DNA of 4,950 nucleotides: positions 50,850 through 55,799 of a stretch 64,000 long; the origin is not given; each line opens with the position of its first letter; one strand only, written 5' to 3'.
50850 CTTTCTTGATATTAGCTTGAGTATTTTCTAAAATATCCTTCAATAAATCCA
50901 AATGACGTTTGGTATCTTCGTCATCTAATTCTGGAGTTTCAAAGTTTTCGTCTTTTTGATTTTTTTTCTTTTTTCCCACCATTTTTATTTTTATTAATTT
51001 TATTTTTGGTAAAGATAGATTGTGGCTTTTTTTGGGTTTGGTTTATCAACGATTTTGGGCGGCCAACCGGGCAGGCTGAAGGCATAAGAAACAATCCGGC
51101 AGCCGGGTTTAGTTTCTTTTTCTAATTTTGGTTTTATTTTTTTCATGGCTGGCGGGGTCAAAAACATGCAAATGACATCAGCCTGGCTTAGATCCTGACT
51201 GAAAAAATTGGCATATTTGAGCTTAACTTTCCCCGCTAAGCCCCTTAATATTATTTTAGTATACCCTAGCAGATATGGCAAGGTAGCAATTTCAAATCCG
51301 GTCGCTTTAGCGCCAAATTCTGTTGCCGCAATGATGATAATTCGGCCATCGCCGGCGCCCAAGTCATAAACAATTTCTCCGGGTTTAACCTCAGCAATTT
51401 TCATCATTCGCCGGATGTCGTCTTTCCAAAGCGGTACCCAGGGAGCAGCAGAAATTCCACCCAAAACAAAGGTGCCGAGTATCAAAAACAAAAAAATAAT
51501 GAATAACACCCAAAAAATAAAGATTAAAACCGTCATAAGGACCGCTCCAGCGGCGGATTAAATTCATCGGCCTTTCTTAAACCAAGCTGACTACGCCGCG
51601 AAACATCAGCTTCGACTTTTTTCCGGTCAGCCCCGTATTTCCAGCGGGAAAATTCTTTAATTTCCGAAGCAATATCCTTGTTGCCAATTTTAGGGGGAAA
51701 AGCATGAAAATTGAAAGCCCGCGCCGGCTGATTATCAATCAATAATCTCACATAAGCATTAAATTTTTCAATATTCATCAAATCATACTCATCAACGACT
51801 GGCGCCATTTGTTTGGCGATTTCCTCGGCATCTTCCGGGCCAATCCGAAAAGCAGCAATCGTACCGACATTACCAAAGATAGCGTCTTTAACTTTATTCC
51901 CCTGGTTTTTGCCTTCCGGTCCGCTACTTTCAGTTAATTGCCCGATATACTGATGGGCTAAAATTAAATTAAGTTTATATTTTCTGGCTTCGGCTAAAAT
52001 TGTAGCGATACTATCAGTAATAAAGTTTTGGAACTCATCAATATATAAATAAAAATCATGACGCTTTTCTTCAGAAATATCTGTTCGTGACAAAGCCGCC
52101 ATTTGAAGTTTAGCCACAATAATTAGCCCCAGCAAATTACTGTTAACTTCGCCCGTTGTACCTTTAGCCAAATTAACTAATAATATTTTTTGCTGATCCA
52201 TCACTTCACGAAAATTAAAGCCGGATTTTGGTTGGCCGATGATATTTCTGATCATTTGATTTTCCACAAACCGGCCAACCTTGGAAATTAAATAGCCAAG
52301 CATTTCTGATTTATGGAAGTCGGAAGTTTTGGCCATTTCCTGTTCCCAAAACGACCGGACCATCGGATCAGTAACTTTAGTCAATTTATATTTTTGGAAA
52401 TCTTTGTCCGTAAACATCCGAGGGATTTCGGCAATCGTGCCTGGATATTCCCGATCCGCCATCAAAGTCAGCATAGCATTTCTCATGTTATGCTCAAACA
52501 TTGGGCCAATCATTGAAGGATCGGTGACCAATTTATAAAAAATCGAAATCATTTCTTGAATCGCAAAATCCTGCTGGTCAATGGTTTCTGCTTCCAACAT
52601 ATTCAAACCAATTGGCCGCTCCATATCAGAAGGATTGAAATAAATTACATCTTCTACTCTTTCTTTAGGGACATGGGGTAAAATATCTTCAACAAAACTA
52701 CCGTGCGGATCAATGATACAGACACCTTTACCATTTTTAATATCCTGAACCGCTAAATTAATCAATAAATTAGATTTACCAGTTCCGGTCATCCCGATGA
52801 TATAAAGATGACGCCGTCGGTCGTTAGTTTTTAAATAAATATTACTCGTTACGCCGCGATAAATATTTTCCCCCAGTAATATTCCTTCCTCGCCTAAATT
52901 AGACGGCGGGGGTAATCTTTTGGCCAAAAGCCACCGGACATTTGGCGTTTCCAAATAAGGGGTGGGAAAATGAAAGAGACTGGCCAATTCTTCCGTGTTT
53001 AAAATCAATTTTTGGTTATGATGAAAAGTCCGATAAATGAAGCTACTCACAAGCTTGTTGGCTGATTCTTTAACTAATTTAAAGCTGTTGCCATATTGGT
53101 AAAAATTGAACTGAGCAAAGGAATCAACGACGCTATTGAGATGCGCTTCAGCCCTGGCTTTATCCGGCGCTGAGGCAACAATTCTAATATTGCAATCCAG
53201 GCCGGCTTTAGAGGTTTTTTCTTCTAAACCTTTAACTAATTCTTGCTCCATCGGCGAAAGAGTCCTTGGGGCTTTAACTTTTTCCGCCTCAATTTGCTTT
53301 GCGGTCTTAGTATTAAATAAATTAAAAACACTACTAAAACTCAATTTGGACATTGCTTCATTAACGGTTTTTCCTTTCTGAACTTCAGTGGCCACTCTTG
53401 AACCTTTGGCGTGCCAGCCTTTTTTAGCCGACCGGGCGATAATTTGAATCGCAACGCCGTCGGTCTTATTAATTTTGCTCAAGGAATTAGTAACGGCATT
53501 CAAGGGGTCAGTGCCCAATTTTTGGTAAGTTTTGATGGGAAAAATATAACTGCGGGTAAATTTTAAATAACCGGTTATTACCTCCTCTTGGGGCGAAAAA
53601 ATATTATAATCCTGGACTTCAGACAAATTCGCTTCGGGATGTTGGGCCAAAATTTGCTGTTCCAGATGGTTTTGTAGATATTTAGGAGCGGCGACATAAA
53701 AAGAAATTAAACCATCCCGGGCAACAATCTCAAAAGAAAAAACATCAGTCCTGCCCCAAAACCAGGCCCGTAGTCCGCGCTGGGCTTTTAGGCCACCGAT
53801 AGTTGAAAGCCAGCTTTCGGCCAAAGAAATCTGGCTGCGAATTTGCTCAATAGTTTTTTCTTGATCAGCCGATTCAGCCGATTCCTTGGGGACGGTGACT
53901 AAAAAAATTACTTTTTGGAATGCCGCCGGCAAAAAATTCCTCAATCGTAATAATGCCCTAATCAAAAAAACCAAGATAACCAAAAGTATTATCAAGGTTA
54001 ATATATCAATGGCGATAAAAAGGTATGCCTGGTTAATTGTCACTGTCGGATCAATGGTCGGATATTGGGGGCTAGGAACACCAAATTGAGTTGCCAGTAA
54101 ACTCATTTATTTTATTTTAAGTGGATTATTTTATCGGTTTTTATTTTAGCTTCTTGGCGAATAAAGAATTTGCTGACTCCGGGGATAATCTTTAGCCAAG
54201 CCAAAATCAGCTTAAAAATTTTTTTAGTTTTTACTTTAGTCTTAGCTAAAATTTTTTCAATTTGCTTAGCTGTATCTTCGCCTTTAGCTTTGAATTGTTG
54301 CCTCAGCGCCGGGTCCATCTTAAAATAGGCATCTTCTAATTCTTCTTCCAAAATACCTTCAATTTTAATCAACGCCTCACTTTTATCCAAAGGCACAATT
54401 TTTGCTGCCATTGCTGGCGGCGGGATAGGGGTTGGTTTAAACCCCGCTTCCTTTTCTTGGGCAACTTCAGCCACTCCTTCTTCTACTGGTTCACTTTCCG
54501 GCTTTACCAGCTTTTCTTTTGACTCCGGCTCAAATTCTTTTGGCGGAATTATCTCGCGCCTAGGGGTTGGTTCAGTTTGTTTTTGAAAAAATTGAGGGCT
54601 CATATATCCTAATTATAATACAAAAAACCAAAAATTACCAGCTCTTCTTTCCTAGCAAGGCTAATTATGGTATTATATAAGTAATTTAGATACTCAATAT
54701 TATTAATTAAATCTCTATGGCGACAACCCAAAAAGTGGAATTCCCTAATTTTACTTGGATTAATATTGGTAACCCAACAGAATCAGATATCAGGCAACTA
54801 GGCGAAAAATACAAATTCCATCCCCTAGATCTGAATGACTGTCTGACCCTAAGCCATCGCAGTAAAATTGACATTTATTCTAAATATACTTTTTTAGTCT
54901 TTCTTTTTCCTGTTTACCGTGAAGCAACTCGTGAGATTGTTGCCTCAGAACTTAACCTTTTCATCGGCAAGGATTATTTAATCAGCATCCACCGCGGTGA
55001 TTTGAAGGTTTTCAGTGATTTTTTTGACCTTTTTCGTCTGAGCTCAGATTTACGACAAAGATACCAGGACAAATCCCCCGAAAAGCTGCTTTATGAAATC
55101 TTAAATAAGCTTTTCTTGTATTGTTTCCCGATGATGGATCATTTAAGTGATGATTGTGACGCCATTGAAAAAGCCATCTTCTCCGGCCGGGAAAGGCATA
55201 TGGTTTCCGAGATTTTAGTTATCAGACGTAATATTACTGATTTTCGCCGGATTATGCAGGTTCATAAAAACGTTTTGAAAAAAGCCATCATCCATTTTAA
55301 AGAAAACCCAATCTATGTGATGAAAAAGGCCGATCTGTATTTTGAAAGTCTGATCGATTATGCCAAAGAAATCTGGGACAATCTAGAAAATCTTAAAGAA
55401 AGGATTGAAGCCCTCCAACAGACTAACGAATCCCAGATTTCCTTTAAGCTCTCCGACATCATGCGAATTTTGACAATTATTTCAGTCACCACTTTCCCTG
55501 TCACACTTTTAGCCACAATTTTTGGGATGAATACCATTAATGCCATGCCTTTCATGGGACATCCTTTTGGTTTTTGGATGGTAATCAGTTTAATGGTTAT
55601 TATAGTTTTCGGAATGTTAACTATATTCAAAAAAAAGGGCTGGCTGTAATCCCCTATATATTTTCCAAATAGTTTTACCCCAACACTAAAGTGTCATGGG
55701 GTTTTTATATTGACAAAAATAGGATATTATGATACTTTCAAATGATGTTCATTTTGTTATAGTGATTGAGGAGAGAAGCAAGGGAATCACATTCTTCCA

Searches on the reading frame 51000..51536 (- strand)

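Call 76: search_protein_families(library=pfam, proteins=[window:51000-51536:-], max_evalue=0.0001)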
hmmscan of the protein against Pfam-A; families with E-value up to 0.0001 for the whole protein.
window:51000-51536:- (178 aa): 1 family
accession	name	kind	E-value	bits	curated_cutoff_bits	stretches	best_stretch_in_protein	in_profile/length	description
PF08123.19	DOT1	-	9.7e-06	25.7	23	0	41-89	31-80/205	Histone methylation protein DOT1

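Call 82: search_protein_families(library=pfam, proteins=[window:51000-51536:-], max_evalue=0.05)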
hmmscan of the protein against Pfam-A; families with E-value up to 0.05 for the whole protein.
window:51000-51536:- (178 aa): 4 families
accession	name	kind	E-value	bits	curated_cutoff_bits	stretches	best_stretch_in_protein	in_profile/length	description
PF08123.19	DOT1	-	9.7e-06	25.7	23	1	41-89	31-80/205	Histone methylation protein DOT1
PF02353.26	CMAS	-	0.00061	19.6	27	1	41-111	51-121/273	Mycolic acid cyclopropane synthetase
PF13847.12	Methyltransf_31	-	0.0014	18.8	27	1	52-154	3-113/145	Methyltransferase domain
PF02384.22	N6_Mtase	-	0.033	14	20.4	1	42-118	36-121/311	N-6 DNA Methylase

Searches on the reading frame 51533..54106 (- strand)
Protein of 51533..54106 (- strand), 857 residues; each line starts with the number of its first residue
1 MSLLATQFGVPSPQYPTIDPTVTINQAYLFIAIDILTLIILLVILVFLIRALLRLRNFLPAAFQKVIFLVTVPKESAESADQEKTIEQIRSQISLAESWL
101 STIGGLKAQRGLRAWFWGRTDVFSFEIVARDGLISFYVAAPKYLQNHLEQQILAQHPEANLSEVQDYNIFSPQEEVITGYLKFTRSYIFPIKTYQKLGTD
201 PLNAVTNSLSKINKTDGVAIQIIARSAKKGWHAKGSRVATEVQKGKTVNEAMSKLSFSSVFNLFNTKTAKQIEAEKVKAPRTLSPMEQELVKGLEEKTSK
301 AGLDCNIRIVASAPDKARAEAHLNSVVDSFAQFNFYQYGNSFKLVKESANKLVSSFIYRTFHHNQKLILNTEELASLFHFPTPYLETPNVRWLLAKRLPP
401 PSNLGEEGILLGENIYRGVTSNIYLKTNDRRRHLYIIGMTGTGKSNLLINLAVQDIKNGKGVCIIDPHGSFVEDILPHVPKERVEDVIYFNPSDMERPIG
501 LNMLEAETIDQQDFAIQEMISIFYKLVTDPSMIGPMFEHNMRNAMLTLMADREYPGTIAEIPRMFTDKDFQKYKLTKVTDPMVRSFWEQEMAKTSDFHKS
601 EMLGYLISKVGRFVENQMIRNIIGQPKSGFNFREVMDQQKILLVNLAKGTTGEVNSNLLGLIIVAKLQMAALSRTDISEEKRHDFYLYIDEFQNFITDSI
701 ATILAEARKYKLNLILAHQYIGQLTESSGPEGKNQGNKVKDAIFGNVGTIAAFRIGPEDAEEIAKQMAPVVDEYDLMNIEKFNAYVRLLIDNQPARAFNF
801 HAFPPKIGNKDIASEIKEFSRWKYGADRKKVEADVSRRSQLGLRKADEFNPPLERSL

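Call 76: search_protein_families(library=pfam, proteins=[window:51533-54106:-], max_evalue=0.0001)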
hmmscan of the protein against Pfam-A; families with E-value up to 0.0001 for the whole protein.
window:51533-54106:- (857 aa): 4 families
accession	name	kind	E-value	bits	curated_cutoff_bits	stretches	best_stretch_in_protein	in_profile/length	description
PF10412.15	TrwB_AAD_bind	-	5.4e-12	45.7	20.5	1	423-733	7-295/387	Type IV secretion-system coupling protein DNA-binding domain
PF01935.23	DUF87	-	1.1e-09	39.2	23.2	1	421-522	12-100/220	Helicase HerA, central domain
PF02534.20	T4SS-DNA_transf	-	2.2e-08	33.9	20.1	1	424-765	37-380/468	Type IV secretory system Conjugative DNA transfer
PF12696.13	TraG-D_C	-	2.6e-05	24.6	22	1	685-766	2-78/126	TraM recognition site of TraD and TraG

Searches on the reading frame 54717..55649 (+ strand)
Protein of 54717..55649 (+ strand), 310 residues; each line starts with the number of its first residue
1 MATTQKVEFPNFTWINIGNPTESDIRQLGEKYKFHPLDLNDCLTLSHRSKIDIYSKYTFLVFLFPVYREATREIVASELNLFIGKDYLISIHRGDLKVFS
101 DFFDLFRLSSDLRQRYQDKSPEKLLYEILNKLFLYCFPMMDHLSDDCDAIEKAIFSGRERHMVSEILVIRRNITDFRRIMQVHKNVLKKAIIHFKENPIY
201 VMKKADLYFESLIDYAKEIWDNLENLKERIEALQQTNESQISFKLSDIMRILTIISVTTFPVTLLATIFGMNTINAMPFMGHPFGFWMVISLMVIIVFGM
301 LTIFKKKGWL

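Call 76: search_protein_families(library=pfam, proteins=[window:54717-55649:+], max_evalue=0.0001)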
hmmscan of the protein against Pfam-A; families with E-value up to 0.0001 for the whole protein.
window:54717-55649:+ (310 aa): 1 family
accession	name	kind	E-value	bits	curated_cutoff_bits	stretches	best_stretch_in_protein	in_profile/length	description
PF01544.23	CorA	-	3.6e-55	187.8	27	1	12-306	4-292/292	CorA-like Mg2+ transporter protein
